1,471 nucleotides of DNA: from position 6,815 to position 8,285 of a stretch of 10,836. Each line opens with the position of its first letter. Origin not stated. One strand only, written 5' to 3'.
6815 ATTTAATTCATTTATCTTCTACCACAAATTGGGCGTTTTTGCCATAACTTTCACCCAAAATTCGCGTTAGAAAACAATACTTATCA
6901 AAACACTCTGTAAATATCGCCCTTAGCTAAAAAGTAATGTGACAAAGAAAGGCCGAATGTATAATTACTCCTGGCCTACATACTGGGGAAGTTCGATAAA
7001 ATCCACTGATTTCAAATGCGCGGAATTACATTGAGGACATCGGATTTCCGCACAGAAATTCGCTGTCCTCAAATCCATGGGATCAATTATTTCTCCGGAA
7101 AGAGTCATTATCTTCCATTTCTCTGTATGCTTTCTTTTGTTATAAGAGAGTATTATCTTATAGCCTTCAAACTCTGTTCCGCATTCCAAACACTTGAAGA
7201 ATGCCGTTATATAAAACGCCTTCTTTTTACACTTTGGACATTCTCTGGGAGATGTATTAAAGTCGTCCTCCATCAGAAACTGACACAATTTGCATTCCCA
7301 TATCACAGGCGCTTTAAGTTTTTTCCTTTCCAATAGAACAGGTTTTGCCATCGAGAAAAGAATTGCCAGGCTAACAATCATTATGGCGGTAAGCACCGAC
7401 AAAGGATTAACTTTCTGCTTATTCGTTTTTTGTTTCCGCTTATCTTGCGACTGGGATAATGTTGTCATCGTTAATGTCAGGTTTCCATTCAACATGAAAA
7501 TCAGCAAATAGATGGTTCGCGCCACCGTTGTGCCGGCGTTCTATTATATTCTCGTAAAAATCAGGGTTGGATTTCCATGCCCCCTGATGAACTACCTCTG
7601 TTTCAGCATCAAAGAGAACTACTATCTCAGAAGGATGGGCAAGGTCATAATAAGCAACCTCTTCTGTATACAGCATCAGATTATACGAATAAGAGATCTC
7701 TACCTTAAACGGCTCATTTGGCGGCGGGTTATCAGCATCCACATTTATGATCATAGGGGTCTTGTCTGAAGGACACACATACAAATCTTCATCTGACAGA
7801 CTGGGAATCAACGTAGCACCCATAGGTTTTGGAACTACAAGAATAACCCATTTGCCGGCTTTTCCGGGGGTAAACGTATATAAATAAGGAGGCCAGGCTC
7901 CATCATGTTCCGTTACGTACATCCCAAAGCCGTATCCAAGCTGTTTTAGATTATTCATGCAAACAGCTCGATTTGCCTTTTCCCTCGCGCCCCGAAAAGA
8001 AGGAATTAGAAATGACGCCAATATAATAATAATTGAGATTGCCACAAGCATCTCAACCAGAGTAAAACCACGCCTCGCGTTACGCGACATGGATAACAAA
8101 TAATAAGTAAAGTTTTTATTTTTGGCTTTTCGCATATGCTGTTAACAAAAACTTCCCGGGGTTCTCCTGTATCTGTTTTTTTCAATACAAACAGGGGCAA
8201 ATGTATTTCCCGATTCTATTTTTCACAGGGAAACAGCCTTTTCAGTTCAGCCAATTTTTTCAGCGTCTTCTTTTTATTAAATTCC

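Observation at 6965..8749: Riboswitch-gated three-gene cassette (stand-alone HAMP membrane protein, H-X9-DG-family pseudopilin, membrane zinc-ribbon protein) as a candidate undescribed c-di-GMP-controlled envelope module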

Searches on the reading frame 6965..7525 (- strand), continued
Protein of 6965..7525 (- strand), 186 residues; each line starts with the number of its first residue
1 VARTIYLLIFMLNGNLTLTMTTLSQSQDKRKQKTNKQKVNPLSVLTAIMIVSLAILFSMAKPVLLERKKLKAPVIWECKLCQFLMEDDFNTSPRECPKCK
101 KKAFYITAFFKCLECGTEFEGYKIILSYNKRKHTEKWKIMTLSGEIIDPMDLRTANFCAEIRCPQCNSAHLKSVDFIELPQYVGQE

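Call 44: find_encoding_contigs(protein=P0129, flank=10000, max_places=4)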
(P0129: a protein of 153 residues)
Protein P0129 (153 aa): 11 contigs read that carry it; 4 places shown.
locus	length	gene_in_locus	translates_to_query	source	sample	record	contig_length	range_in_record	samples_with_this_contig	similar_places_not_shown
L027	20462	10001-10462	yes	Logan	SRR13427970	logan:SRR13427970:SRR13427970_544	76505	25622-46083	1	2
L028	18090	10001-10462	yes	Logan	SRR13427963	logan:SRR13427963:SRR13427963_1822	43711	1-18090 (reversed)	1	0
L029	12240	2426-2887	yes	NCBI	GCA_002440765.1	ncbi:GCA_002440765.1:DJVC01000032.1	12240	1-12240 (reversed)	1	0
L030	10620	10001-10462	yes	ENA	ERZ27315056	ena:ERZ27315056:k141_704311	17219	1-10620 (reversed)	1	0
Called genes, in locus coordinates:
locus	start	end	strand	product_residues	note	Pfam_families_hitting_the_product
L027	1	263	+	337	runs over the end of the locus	PF00356:LacI, PF00532:Peripla_BP_1, PF13407:Peripla_BP_4, PF13377:Peripla_BP_3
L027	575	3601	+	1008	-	PF00754:F5_F8_type_C, PF22633:F5_F8_type_C_2, PF00754:F5_F8_type_C, PF22633:F5_F8_type_C_2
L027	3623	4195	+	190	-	-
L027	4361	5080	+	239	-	PF02463:SMC_N (faint), PF13175:AAA_15 (faint), PF00005:ABC_tran, PF13304:AAA_21 (faint)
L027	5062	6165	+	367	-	PF01458:SUFBD_core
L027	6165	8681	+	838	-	PF02927:CelD_N (weak), PF00759:Glyco_hydro_9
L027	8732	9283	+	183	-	-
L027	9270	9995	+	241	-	PF07963:N_methyl (weak), PF07596:SBP_bac_10 (faint)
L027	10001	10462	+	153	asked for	PF09723:Zn_ribbon_8 (faint)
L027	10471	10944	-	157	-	-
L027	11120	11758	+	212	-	PF06971:Put_DNA-bind_N, PF02629:CoA_binding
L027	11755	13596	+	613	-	PF17201:Cache_3-Cache_2, PF17202:sCache_3_3, PF17203:sCache_3_2, PF00672:HAMP (weak), PF02518:HATPase_c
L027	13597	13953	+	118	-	-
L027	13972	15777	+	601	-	PF01257:2Fe-2S_thioredx, PF01512:Complex1_51K, PF10531:SLBB, PF10589:NADH_4Fe-4S, PF13237:Fer4_10, PF00037:Fer4 (weak), PF12838:Fer4_7 (weak), PF13187:Fer4_9 (weak), +3 more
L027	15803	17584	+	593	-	PF00111:Fer2 (weak), PF13510:Fer2_4, PF10588:NADH-G_4Fe-4S_3, PF12837:Fer4_6 (weak), PF12838:Fer4_7, PF14697:Fer4_21 (weak), PF02906:Fe_hyd_lg_C, PF02256:Fe_hyd_SSU, +4 more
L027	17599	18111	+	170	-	PF01257:2Fe-2S_thioredx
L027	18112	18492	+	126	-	PF00072:Response_reg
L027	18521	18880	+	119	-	PF21699:TM1266-like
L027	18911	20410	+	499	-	PF04055:Radical_SAM, PF06968:BATS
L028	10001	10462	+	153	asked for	PF09723:Zn_ribbon_8 (faint)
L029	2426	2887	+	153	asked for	PF09723:Zn_ribbon_8 (faint)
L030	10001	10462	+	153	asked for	PF09723:Zn_ribbon_8 (faint)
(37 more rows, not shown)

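Call 45: find_encoding_contigs(protein=P0139, flank=8000, max_places=2)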
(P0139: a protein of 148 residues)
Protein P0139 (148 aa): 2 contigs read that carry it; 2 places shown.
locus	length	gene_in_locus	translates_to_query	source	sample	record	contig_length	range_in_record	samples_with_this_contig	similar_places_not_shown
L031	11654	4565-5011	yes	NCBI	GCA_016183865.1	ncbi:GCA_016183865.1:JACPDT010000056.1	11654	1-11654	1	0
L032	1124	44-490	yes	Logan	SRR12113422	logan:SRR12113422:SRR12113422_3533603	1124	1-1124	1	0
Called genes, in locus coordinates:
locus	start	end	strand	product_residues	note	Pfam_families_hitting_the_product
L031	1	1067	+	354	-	PF13439:Glyco_transf_4, PF13579:Glyco_trans_4_4, PF20706:GT4-conflict (weak), PF00534:Glycos_transf_1, PF13692:Glyco_trans_1_4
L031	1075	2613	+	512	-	-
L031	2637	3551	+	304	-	-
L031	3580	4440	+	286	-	PF21305:type_II_gspD_N0 (faint), PF03958:Secretin_N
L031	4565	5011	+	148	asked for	PF09723:Zn_ribbon_8 (weak)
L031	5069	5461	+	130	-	-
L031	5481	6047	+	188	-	PF07963:N_methyl, PF22434:PilW_C (faint)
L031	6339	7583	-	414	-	-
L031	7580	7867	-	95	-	-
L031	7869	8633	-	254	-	PF12679:ABC2_membrane_2 (weak)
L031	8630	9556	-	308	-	PF00005:ABC_tran, PF13304:AAA_21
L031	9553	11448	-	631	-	-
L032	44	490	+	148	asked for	PF09723:Zn_ribbon_8 (weak)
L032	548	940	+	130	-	-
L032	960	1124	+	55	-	?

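Call 46: find_encoding_contigs(protein=P0146, flank=8000, max_places=2)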
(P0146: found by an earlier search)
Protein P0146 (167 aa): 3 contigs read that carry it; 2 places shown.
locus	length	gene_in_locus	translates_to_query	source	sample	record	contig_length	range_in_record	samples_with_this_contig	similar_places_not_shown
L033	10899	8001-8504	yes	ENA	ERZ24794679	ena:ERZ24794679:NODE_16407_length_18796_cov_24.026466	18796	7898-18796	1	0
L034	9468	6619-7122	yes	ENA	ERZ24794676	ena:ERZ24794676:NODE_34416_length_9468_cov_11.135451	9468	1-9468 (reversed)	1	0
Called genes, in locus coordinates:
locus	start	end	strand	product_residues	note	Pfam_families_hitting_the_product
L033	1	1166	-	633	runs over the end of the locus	PF13292:DXP_synthase_N, PF02775:TPP_enzyme_C (weak), PF02779:Transket_pyr, PF02780:Transketolase_C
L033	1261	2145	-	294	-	PF00348:polyprenyl_synt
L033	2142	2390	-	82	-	PF02609:Exonuc_VII_S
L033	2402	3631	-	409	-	PF13742:tRNA_anti_2, PF01336:tRNA_anti-codon, PF02601:Exonuc_VII_L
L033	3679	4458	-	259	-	PF00149:Metallophos (weak), PF13277:YmdB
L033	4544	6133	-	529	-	PF12072:RNase_Y_N, PF00013:KH_1 (weak), PF22891:KH_PNO1_2nd (faint), PF01966:HD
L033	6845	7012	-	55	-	-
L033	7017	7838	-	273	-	PF08239:SH3_3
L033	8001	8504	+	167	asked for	-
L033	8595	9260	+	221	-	PF07963:N_methyl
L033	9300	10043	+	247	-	PF07963:N_methyl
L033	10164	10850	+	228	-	PF13191:AAA_16 (faint), PF00005:ABC_tran, PF13304:AAA_21 (faint)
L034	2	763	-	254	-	?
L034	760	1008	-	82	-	PF02609:Exonuc_VII_S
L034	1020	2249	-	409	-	PF13742:tRNA_anti_2, PF01336:tRNA_anti-codon, PF02601:Exonuc_VII_L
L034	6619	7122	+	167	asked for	-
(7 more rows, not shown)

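Call 66: predict_structure(alignment_id=A6)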
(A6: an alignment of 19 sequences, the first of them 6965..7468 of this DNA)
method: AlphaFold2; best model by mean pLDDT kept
length: 167 residues; sequences in the alignment: 19
mean_pLDDT: 79.4   pTM: 0.60
mean pLDDT of the five models: 79.4, 79.0, 77.8, 77.6, 76.7
residues with pLDDT >= 90: 71; 70-90: 53; 50-70: 23; < 50: 20
segments of 3 or more residues with pLDDT < 50: 1-3, 5-15, 165-167
pLDDT, mean of each block of 10 residues (from residue 1): 43 50 83 86 54 82 92 94 95 94 91 85 89 76 93 80 50
secondary structure, 60 per line:
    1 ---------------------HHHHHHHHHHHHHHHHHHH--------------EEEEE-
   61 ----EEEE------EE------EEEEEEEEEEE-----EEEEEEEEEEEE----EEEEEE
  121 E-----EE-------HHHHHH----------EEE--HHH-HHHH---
elements in order: H22-40 E55-59 E65-68 E83-93 E99-110 E115-121 H136-141 E152-154 H161-164

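Call 70: fold_search(model_id=the predicted structure, library=pdb)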
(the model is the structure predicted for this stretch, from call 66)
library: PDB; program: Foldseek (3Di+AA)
matches with E <= 10: 503; with E <= 0.001: 0
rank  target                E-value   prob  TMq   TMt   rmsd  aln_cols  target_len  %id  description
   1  8p5d_MD1              1.8e-02  0.25  0.13  0.13  13.5       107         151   11  Spraguea lophii ribosome in the closed conformation by cryo sub tomogram averaging (released 2023-06-21)
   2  2x5c_B                1.4e-01  0.75  0.17  0.26   8.0        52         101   15  Crystal structure of hypothetical protein ORF131 from Pyrobaculum Spherical Virus (released 2010-07-21)
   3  2x5c_A                1.6e-01  0.72  0.17  0.27   8.0        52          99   15  Crystal structure of hypothetical protein ORF131 from Pyrobaculum Spherical Virus (released 2010-07-21)
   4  4pog_G                1.7e-01  0.47  0.18  0.12  13.3        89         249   13  MCM-ssDNA co-crystal structure (released 2014-04-09)
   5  4pof_A                1.9e-01  0.44  0.18  0.12  13.6        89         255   13  PfMCM N-terminal domain without DNA (released 2014-04-09)
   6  8x7t_B                1.9e-01  0.38  0.18  0.05  13.7        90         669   12  MCM in the Apo state. (released 2024-01-17)
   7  4tpu                  2.0e-01  0.82  0.19  0.19   7.8        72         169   24  CRYSTAL STRUCTURE OF FERREDOXIN-DEPENDENT DISULFIDE REDUCTASE FROM METHANOSARCINA ACETIVORANS (released 2015-05-13)
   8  4ywl_A                2.1e-01  0.44  0.19  0.13  13.8        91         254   13  Pyrococcus furiosus MCM N-terminal domain F179A point mutant pentameric ring (released 2015-09-23)
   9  6ok1_D                2.8e-01  0.23  0.15  0.19  11.2        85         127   14  Ltp2-ChsH2(DUF35) aldolase (released 2019-06-26)
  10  8q67_B                3.4e-01  0.33  0.18  0.06  13.3        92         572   18  Crystal structure of a homohexameric MCM from M. acidophilum (released 2025-03-12)
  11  1ltl_A                3.6e-01  0.30  0.18  0.13  13.8        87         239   13  THE DODECAMER STRUCTURE OF MCM FROM ARCHAEAL M. THERMOAUTOTROPHICUM (released 2003-05-27)
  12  8x7t_A                3.8e-01  0.30  0.18  0.06  13.5        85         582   10  MCM in the Apo state. (released 2024-01-17)
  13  4ywm_F                4.2e-01  0.28  0.18  0.12  13.5        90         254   12  Pyrococcus furiosus MCM N-terminal domain beta-turn triple mutant pentameric ring (released 2015-09-23)
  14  1b71                  4.5e-01  0.91  0.17  0.15   2.3        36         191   25  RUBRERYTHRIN (released 2000-01-26)
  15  8q67_C                4.5e-01  0.28  0.18  0.06  11.8        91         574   16  Crystal structure of a homohexameric MCM from M. acidophilum (released 2025-03-12)
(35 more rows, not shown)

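Call 74: search_protein_families(library=pfam, proteins=[L011:1287-1874:+, L011:2218-3213:+, L011:3188-3661:+, L033:8595-9260:+, L033:9300-10043:+, L031:5481-6047:+, L009:5963-7111:+], max_evalue=0.01)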
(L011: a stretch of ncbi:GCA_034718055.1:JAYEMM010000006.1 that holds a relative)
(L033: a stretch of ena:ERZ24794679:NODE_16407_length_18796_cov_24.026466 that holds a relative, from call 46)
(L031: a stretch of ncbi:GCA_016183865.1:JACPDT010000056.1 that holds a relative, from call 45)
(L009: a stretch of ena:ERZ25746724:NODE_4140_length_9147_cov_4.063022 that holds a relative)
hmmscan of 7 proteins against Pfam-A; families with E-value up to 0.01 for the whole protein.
L011:1287-1874:+ (195 aa): 1 family
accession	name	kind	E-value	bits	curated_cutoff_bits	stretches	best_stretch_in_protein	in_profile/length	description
PF02018.23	CBM_4_9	-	3e-05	24.8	25.9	1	30-168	2-132/136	Carbohydrate binding domain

L011:2218-3213:+ (331 aa): 2 families
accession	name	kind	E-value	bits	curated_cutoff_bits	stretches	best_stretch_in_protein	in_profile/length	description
PF07963.17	N_methyl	-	3.9e-06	26.6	21.2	1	22-46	3-27/27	Prokaryotic N-terminal methylation motif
PF07596.16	SBP_bac_10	-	0.00032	21.3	23.3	0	50-71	1-22/268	Protein of unknown function (DUF1559)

L011:3188-3661:+ (157 aa): 7 families
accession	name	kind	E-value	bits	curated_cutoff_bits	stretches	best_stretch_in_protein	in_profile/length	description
PF21349.2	RUBY_RBDX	-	0.00022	21.1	26.5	1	55-78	1-23/30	Rubrerythrin, rubredoxin-like domain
PF01155.25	HypA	-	0.00025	21.5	28.9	0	85-150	68-99/112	Hydrogenase/urease nickel incorporation, metallochaperone, hypA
PF23455.1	DUF7129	-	0.00034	20.7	30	0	54-80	11-36/45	Domain of unknown function (DUF7129)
PF12760.12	Zn_ribbon_IS1595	-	0.00098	19.5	25.4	0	74-94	21-44/46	Transposase zinc-ribbon domain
PF09723.15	Zn_ribbon_8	-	0.0011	19.4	34.4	0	87-99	5-17/41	Zinc ribbon domain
PF18912.6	DZR_2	-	0.0016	18.7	27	0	56-98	9-47/56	Double zinc ribbon domain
PF18551.6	TackOD1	-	0.0016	18.5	32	0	73-96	149-172/188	Thaumarchaeal output domain 1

L033:8595-9260:+ (221 aa): 2 families
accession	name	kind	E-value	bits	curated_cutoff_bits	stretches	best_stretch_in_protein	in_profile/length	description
PF07963.17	N_methyl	-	2.8e-08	33.4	21.2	1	10-35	2-27/27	Prokaryotic N-terminal methylation motif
PF07596.16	SBP_bac_10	-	0.001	19.6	23.3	1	41-98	2-66/268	Protein of unknown function (DUF1559)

L033:9300-10043:+ (247 aa): 2 families
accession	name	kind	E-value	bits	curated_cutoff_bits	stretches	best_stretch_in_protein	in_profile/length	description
PF07963.17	N_methyl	-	4.4e-08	32.8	21.2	1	14-37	4-27/27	Prokaryotic N-terminal methylation motif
PF07596.16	SBP_bac_10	-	0.00023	21.7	23.3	1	45-72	4-32/268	Protein of unknown function (DUF1559)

L031:5481-6047:+ (188 aa): 1 family
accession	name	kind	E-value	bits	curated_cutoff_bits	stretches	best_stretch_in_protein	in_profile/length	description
PF07963.17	N_methyl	-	5.7e-08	32.5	21.2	1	1-25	1-25/27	Prokaryotic N-terminal methylation motif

L009:5963-7111:+ (382 aa): 2 families
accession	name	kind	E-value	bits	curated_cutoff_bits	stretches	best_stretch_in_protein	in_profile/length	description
PF05359.17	DUF748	-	6.2e-21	74.6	50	2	138-236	669-762/1037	Domain of Unknown Function (DUF748)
PF05170.20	AsmA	-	4.5e-07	29.5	29.8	1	16-120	21-132/607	AsmA family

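Call 96: search_protein_families(library=padloc, proteins=[window:6965-7468:-], max_evalue=0.01)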
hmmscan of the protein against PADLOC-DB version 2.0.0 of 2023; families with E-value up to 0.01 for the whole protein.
window:6965-7468:- (167 aa): 0 families

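Call 97: search_protein_families(library=ncbifam, proteins=[L027:6165-8681:+], max_evalue=0.00001)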
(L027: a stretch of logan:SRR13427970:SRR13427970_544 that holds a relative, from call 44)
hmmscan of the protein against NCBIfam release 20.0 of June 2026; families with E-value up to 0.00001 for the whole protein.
L027:6165-8681:+ (838 aa): 0 families

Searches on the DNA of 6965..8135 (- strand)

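Call 16: search_rna_families(sources=[L001, L009, L011, L012, L016, L014, L010], threshold=gathering)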
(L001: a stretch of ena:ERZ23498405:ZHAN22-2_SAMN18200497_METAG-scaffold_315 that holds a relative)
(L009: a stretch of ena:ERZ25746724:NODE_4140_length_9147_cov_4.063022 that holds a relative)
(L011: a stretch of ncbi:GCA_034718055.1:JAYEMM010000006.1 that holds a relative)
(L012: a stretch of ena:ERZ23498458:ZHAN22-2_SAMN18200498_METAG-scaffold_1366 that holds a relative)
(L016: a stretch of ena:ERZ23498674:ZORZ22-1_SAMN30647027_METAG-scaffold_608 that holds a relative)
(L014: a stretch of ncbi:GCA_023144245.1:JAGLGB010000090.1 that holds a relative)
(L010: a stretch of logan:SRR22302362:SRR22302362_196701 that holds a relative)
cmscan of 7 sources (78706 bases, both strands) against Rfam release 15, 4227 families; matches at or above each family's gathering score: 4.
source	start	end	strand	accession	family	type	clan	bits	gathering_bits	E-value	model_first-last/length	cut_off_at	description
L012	5097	5182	+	RF01051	c-di-GMP-I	Cis-reg; riboswitch;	CL00126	70.5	35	1.1e-11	1-87/87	no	c-di-GMP-I riboswitch aptamer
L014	781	866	+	RF01051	c-di-GMP-I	Cis-reg; riboswitch;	CL00126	70.5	35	1.1e-11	1-87/87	no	c-di-GMP-I riboswitch aptamer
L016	8446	8531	+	RF01051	c-di-GMP-I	Cis-reg; riboswitch;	CL00126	67.6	35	5.4e-11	1-87/87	no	c-di-GMP-I riboswitch aptamer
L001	9224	9309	+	RF01051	c-di-GMP-I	Cis-reg; riboswitch;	CL00126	66.4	35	1e-10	1-87/87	no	c-di-GMP-I riboswitch aptamer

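Call 17: search_rna_families(sources=[L009, L011], threshold=evalue, max_evalue=1)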
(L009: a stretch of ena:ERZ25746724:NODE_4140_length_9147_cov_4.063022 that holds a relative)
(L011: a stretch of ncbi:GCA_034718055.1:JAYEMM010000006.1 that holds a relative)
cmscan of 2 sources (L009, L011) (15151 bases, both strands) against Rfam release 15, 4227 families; matches with E-value up to 1: 0.
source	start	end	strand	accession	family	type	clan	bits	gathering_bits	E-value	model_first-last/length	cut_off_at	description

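Call 31: search_rna_families(sources=[L020, L018], threshold=evalue, max_evalue=0.1)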
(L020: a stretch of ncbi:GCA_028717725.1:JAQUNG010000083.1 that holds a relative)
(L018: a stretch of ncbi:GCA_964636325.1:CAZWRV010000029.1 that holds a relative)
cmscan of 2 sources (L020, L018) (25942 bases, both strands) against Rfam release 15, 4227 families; matches with E-value up to 0.1: 0.
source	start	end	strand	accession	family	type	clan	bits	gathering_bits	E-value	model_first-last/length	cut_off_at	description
